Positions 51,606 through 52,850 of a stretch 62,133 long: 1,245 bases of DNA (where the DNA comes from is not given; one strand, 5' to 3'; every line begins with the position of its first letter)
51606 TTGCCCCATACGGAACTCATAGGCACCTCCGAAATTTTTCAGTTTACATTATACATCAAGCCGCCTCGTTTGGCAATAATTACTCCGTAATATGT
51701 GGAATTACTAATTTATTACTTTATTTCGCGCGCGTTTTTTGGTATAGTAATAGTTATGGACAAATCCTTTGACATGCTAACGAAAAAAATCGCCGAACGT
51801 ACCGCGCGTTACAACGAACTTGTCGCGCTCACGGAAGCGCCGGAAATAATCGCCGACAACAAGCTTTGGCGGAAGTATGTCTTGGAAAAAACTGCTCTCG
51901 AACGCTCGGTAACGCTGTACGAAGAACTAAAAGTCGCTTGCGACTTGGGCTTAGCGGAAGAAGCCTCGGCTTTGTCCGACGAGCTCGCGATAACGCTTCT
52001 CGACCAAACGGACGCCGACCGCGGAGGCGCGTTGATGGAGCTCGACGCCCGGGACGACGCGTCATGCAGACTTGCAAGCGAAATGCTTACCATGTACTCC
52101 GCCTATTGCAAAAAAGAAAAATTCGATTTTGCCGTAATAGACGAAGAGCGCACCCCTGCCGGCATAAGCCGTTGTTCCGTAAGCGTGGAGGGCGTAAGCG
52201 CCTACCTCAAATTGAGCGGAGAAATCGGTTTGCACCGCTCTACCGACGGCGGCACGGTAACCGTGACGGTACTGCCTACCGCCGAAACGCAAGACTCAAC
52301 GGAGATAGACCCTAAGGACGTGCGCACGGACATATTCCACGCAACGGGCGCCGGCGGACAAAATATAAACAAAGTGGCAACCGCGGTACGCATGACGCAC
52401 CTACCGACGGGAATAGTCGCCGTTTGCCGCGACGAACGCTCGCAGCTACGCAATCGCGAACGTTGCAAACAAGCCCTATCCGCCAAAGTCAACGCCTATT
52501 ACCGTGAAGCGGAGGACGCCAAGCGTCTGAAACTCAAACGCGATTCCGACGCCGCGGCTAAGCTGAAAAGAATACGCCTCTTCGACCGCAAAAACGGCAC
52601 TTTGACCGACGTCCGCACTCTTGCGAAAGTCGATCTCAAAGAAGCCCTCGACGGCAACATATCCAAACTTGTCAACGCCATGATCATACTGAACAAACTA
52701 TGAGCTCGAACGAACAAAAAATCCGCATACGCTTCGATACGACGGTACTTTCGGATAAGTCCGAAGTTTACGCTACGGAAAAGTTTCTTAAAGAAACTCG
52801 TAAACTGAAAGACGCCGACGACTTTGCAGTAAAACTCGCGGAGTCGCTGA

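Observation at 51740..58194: Five fully translationally coupled genes with no precedent I can name: RF-like / SF1 helicase / coiled-coil / GLUG membrane protein / 2-TM peptide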

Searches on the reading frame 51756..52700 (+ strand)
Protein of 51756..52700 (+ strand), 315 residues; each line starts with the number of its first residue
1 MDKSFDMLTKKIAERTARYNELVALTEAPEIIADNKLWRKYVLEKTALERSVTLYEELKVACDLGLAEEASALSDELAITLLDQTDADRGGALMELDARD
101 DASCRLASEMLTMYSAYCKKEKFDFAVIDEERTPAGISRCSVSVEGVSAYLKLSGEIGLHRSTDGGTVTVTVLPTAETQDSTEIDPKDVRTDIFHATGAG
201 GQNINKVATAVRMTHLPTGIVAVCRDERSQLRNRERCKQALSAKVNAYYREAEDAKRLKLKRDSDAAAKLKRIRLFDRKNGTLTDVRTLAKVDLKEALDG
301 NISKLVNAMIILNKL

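Call 4: search_protein_families(library=pfam, proteins=[window:51756-52700:+], max_evalue=0.01)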
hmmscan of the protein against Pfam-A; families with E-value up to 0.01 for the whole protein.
window:51756-52700:+ (315 aa): 2 families
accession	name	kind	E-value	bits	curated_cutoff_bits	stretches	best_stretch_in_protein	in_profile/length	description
PF00472.26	RF-1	-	1.3e-26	93.3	35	1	181-286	4-115/116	RF-1 domain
PF03462.23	PCRF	-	4.8e-17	62.8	24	1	67-161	77-174/194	PCRF domain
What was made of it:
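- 51756..52703 (+): g1: RF1-derived class-I release-factor paralogue (315 aa). It has GGQ at 200-202, the PxT/RIHTS decoding loop is deleted, and the GGxE tip of helix alpha5 is altered. Pfam PCRF and RF-1 (call 4).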

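Call 5: search_protein_families(library=ncbifam, proteins=[window:51756-52700:+], max_evalue=0.1)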
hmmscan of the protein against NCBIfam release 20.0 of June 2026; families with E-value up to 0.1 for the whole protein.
window:51756-52700:+ (315 aa): 5 families
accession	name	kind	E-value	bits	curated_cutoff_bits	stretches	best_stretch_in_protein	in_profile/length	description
NF001859.2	PRK00591.1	equivalog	2.1e-48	165.2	400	1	67-311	81-340/347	peptide chain release factor 1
TIGR00019.1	prfA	equivalog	4.7e-47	160.7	423.25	1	67-311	89-348/361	peptide chain release factor 1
TIGR00020.2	prfB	exception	5.8e-44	150.5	370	1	75-310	101-352/353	peptide chain release factor 2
TIGR03072.1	release_prfH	equivalog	2.1e-16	60.1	166.65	1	178-262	97-181/200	peptide chain release factor H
NF006718.0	PRK09256.1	equivalog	3.1e-09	36.6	100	1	179-214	7-42/140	alternative ribosome rescue aminoacyl-tRNA hydrolase ArfB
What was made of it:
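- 51756..52703 (+): NCBIfam RF1 165 bits against a cut-off of 400 (call 5).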

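Call 6: search_protein_families(library=padloc, proteins=[window:51756-52700:+], max_evalue=0.1)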
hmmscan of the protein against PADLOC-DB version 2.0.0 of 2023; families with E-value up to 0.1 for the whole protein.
window:51756-52700:+ (315 aa): 0 families

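Call 7: find_homologous_proteins(query=window:51756-52700:+, max_evalue=1e-10)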
Query window:51756-52700:+ (315 aa): 3846 proteins with E <= 1e-10 among 8000 candidates; the best 120 are listed.
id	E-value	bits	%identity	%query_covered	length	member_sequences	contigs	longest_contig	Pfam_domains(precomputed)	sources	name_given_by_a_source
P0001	1.8e-196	669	100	100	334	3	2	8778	PF03462.24,PF00472.27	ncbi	-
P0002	6.3e-102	359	57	99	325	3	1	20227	PF03462.24,PF00472.27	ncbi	-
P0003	8.7e-102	358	58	99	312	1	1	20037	PF03462.24,PF00472.27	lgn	-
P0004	1.0e-101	358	60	96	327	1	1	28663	PF03462.24,PF00472.27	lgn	-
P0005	1.3e-101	358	57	99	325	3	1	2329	PF03462.24,PF00472.27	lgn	-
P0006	6.0e-66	241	45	97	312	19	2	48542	PF03462.24,PF00472.27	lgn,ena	-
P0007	5.3e-63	231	44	93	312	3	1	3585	PF03462.24,PF00472.27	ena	-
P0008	2.6e-62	229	42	99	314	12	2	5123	PF03462.24,PF00472.27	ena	-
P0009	1.9e-61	226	41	99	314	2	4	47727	PF03462.24,PF00472.27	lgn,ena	-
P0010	4.1e-60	222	41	99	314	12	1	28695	PF03462.24,PF00472.27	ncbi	-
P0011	1.1e-58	217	39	99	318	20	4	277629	PF03462.24,PF00472.27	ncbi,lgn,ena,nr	ncbi:MAG: PCRF domain-containing protein [Clostridia bacterium]|nr:PCRF domain-containing protein [C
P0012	2.5e-58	216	41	93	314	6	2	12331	PF03462.24,PF00472.27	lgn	-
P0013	5.7e-58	215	38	99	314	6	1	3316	PF03462.24,PF00472.27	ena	-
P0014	1.1e-57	214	40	99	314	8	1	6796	PF03462.24,PF00472.27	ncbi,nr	ncbi:MAG: PCRF domain-containing protein [Clostridia bacterium]|nr:PCRF domain-containing protein [C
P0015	2.0e-57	213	41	99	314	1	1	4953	PF03462.24,PF00472.27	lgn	-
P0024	6.1e-47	179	39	93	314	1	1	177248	PF03462.24,PF00472.27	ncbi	-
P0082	9.0e-41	158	38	92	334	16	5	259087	PF03462.24,PF00472.27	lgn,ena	-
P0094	3.2e-40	156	39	94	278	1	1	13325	PF00472.27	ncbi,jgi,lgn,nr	ncbi:MAG: hypothetical protein LBM78_03470 [Clostridiales bacterium]|jgi:protein subunit release fac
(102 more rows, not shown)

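Call 8: find_encoding_contigs(protein=P0011, flank=10000, max_places=3)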
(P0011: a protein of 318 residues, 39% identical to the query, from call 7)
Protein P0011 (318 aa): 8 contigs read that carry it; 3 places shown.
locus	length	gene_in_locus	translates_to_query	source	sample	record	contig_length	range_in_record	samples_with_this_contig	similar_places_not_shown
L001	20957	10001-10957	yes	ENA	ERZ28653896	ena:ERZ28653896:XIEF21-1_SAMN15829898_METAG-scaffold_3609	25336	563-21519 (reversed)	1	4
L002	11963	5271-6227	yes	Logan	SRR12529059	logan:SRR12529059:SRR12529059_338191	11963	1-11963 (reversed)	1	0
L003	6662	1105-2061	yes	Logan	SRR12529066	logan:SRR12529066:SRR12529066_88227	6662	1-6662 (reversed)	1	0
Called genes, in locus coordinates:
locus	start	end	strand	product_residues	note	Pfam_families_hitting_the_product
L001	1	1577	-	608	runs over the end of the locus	PF01301:Glyco_hydro_35, PF02449:Glyco_hydro_42, PF13364:BetaGal_ABD2 (faint), PF21317:BetaGal_ABD_1, PF21467:BetaGal_gal-bd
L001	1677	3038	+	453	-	PF01266:DAO (faint), PF03486:HI0933_like (faint), PF07992:Pyr_redox_2 (weak), PF13450:NAD_binding_8 (weak), PF21688:FAD-depend_C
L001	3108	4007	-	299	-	-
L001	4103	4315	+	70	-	PF13560:HTH_31, PF12844:HTH_19, PF01381:HTH_3, PF13443:HTH_26 (weak)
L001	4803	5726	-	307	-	PF13306:LRR_5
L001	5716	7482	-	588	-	PF13347:MFS_2, PF07690:MFS_1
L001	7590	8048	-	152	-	PF01451:LMWPc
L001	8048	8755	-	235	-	PF00106:adh_short, PF01370:Epimerase (weak), PF08659:KR, PF13561:adh_short_C2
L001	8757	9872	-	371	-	PF01264:Chorismate_synt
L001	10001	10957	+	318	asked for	PF03462:PCRF, PF00472:RF-1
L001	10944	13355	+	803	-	PF00580:UvrD-helicase, PF01443:Viral_helicase1 (faint), PF13245:AAA_19 (faint), PF13538:UvrD_C_2 (faint)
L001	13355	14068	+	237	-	PF06009: (faint)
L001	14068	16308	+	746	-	-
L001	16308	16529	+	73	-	-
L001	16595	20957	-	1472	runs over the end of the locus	PF14262:Cthe_2159 (faint)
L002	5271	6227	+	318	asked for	PF03462:PCRF, PF00472:RF-1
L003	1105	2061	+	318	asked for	PF03462:PCRF, PF00472:RF-1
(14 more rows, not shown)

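Call 9: find_encoding_contigs(protein=P0004, flank=10000, max_places=2)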
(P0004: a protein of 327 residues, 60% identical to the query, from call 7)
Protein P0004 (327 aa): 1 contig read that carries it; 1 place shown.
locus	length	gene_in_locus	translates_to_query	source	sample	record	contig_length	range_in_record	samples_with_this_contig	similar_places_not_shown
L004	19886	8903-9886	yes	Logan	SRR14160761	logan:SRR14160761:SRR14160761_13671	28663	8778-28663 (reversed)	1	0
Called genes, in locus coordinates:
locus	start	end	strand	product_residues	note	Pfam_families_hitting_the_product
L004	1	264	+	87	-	?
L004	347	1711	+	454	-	PF01266:DAO (weak), PF01946:Thi4 (faint), PF03486:HI0933_like (faint), PF07992:Pyr_redox_2, PF21688:FAD-depend_C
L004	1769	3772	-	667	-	PF07690:MFS_1 (faint), PF13347:MFS_2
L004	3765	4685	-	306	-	PF13306:LRR_5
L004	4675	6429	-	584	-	PF13347:MFS_2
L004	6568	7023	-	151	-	PF01451:LMWPc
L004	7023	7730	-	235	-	PF00106:adh_short, PF01370:Epimerase, PF08659:KR, PF23441:SDR (faint), PF13561:adh_short_C2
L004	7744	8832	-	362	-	PF01264:Chorismate_synt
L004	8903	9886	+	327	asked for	PF03462:PCRF, PF00472:RF-1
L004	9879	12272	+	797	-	PF00580:UvrD-helicase, PF01443:Viral_helicase1 (faint)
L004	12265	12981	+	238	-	-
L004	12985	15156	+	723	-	-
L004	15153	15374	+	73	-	-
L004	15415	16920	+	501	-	PF00199:Catalase, PF06628:Catalase-rel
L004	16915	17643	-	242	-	PF02146:SIR2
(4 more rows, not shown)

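Call 10: find_encoding_contigs(protein=P0006, flank=10000, max_places=2)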
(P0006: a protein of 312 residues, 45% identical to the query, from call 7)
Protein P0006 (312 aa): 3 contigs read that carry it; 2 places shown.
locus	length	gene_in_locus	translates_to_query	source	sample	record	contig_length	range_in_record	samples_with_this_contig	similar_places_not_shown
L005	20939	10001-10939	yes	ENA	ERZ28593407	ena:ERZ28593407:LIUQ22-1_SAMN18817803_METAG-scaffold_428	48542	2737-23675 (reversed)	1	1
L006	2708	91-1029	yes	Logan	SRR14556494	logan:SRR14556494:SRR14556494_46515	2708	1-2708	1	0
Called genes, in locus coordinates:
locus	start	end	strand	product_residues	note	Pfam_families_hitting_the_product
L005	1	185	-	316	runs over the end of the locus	PF01368:DHH, PF02272:DHHA1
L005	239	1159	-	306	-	PF08937:ThsB_TIR, PF24838:8xMP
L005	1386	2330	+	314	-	-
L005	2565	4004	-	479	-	PF13347:MFS_2, PF07690:MFS_1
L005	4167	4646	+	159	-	-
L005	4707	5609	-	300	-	PF13306:LRR_5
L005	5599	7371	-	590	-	PF13347:MFS_2, PF07690:MFS_1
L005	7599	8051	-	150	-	PF01451:LMWPc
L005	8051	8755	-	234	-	PF00106:adh_short, PF01370:Epimerase (weak), PF08659:KR, PF13460:NAD_binding_10 (weak), PF13561:adh_short_C2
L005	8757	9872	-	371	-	PF01264:Chorismate_synt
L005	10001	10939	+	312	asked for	PF03462:PCRF, PF00472:RF-1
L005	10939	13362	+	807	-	PF00580:UvrD-helicase (faint), PF01443:Viral_helicase1 (faint), PF13245:AAA_19 (faint), PF13538:UvrD_C_2 (faint), PF13361:UvrD_C (faint)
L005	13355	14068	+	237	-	PF06009: (faint)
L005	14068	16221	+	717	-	-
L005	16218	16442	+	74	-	-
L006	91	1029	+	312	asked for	PF03462:PCRF, PF00472:RF-1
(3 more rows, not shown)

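Call 11: find_encoding_contigs(protein=P0082, flank=10000, max_places=2)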
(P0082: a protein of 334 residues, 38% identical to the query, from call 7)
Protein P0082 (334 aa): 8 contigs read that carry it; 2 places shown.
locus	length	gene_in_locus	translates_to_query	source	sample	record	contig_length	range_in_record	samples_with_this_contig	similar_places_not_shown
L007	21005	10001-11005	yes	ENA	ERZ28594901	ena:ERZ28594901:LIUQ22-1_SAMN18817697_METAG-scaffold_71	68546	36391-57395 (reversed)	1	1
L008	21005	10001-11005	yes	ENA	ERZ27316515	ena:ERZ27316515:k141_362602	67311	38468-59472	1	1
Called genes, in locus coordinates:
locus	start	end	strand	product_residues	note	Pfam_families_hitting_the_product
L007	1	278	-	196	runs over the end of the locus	PF04263:TPK_catalytic, PF04265:TPK_B1_binding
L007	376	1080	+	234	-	PF01471:PG_binding_1, PF07486:Hydrolase_2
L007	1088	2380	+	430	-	PF20769:YPEB_N, PF14620:YPEB_PepSY1-2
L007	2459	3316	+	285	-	-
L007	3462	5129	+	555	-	PF07690:MFS_1, PF13347:MFS_2, PF03209:PUCC (faint), PF07690:MFS_1 (weak), PF13347:MFS_2 (weak), PF00083:Sugar_tr, PF07690:MFS_1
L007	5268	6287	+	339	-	-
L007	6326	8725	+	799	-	PF00933:Glyco_hydro_3, PF01915:Glyco_hydro_3_C, PF14310:Fn3-like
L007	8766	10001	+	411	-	PF00150:Cellulase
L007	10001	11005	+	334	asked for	PF03462:PCRF, PF00472:RF-1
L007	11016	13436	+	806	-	PF00580:UvrD-helicase, PF01443:Viral_helicase1 (faint), PF13245:AAA_19 (faint)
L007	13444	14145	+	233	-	-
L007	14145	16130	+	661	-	-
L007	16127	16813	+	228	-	PF03006:HlyIII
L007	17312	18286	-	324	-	PF01663:Phosphodiest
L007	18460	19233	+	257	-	PF14808:TMEM164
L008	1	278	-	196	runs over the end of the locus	PF04263:TPK_catalytic, PF04265:TPK_B1_binding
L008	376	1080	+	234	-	PF01471:PG_binding_1, PF07486:Hydrolase_2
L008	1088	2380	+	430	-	PF20769:YPEB_N, PF14620:YPEB_PepSY1-2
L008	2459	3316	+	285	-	-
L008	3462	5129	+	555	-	PF07690:MFS_1, PF13347:MFS_2, PF03209:PUCC (faint), PF07690:MFS_1 (weak), PF13347:MFS_2 (weak), PF00083:Sugar_tr, PF07690:MFS_1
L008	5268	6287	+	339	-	-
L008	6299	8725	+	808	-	PF00933:Glyco_hydro_3, PF01915:Glyco_hydro_3_C, PF14310:Fn3-like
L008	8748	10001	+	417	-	PF00150:Cellulase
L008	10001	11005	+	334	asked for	PF03462:PCRF, PF00472:RF-1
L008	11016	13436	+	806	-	PF00580:UvrD-helicase, PF01443:Viral_helicase1 (faint), PF13245:AAA_19 (faint)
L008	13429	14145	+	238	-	-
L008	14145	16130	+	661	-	-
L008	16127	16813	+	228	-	PF03006:HlyIII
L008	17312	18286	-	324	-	PF01663:Phosphodiest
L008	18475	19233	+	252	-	PF14808:TMEM164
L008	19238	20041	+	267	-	PF03009:GDPD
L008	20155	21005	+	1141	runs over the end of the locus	-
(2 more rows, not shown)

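Call 12: find_encoding_contigs(protein=P0094, flank=10000, max_places=2)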
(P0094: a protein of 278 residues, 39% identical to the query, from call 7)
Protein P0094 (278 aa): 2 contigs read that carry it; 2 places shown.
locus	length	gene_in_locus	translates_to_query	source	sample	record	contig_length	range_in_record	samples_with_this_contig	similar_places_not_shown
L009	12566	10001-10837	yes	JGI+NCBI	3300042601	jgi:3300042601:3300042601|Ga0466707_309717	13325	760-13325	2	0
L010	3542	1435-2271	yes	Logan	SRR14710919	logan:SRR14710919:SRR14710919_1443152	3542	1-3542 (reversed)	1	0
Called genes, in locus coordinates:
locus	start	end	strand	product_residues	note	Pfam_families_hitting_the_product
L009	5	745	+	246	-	-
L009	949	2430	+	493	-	PF09547:SpoIVA_ATPase, PF20438:SpoIVA_middle, PF20439:SpoIVA_C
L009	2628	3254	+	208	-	PF00730:HhH-GPD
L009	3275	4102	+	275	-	PF00175:NAD_binding_1 (faint), PF10418:DHODB_Fe-S_bind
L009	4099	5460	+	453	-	PF14691:Fer4_20, PF01262:AlaDh_PNT_C (faint), PF07992:Pyr_redox_2 (weak), PF13738:Pyr_redox_3 (faint), PF00070:Pyr_redox (faint), PF01266:DAO (weak), PF07992:Pyr_redox_2, PF13450:NAD_binding_8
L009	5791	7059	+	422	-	PF01018:GTP1_OBG, PF02421:FeoB_N (weak), PF01926:MMR_HSR1, PF09269:DUF1967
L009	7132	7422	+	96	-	PF01985:CRS1_YhbY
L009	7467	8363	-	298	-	PF00004:AAA (faint), PF01695:IstB_IS21, PF20720:nSTAND3 (weak)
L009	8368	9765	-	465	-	PF07261:DnaB_2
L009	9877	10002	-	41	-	-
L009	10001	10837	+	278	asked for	PF00472:RF-1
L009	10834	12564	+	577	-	?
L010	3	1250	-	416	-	?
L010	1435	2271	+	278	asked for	PF00472:RF-1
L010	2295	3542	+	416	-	?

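Call 13: find_encoding_contigs(protein=P0024, flank=10000, max_places=2)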
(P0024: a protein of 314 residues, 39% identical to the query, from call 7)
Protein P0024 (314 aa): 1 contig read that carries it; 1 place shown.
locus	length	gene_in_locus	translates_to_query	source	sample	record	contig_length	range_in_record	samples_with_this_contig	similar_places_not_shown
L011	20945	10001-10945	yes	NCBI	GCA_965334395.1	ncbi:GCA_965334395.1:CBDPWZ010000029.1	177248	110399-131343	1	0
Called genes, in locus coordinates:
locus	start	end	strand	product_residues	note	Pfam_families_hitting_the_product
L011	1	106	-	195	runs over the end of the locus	PF00440:TetR_N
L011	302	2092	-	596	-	PF01301:Glyco_hydro_35, PF02449:Glyco_hydro_42, PF21317:BetaGal_ABD_1, PF21467:BetaGal_gal-bd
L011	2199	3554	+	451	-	PF01266:DAO (weak), PF03486:HI0933_like (faint), PF07992:Pyr_redox_2, PF13450:NAD_binding_8 (weak), PF21688:FAD-depend_C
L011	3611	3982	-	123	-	PF13240:Zn_Ribbon_1 (faint), PF05154:TM2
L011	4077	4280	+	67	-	PF13560:HTH_31 (weak), PF12844:HTH_19, PF01381:HTH_3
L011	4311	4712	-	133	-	PF04326:SLFN_AlbA_2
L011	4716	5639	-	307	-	PF13306:LRR_5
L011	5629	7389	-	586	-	PF13347:MFS_2, PF07690:MFS_1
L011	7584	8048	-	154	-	PF01451:LMWPc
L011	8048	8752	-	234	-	PF00106:adh_short, PF01370:Epimerase, PF08659:KR, PF13561:adh_short_C2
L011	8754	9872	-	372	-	PF01264:Chorismate_synt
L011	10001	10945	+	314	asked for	PF03462:PCRF, PF00472:RF-1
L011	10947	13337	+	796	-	PF00580:UvrD-helicase (faint), PF01443:Viral_helicase1 (faint), PF13538:UvrD_C_2 (faint)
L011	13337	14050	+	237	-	PF05911:FPP (weak)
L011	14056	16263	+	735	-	-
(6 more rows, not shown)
